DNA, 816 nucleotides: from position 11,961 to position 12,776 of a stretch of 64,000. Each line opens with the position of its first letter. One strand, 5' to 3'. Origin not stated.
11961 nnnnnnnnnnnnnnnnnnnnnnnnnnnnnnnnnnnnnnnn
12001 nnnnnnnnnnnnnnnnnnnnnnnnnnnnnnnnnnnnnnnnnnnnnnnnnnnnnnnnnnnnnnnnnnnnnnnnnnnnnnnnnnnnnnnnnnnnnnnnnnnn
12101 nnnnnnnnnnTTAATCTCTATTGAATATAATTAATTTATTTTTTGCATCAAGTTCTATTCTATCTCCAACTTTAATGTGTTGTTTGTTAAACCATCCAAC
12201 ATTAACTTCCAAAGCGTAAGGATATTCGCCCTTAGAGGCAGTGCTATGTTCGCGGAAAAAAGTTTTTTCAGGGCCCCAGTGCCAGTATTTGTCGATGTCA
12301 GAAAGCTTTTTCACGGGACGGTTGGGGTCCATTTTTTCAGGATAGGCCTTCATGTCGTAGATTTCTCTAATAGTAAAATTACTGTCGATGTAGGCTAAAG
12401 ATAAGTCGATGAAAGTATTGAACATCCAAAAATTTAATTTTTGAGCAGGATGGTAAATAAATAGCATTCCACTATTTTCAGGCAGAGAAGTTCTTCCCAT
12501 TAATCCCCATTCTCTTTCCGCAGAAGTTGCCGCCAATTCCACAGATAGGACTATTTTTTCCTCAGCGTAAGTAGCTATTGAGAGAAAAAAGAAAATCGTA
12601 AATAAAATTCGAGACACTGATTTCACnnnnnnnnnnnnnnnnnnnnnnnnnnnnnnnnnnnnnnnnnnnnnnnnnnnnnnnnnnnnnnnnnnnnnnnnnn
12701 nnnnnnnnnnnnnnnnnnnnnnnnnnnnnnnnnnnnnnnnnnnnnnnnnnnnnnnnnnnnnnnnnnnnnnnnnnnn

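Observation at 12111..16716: GNAT, P450, PaaK-like ligase, DUF192 operon headed by an outer-membrane barrel gene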

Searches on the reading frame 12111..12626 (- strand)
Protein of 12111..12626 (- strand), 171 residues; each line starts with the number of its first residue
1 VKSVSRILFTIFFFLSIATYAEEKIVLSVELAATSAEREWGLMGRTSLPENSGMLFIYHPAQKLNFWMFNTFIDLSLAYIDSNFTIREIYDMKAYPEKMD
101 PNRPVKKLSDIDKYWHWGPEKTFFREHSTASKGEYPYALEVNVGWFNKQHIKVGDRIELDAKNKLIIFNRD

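Call 3: search_protein_families(library=pfam, proteins=[window:12111-12626:-], max_evalue=0.01)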
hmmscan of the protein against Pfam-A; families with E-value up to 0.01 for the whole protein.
window:12111-12626:- (171 aa): 1 family
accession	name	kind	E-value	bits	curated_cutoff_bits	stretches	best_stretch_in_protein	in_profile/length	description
PF02643.20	DUF192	-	1.9e-27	95.7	27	1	28-158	2-95/96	Uncharacterized ACR, COG1430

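Call 4: search_protein_families(library=ncbifam, proteins=[window:12111-12626:-], max_evalue=0.01)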
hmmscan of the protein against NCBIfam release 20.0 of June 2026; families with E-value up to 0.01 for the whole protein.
window:12111-12626:- (171 aa): 1 family
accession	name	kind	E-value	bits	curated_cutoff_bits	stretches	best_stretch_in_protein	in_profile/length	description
NF002996.0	PRK03760.1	equivalog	0.0019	18.1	146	0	23-95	11-83/121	hypothetical protein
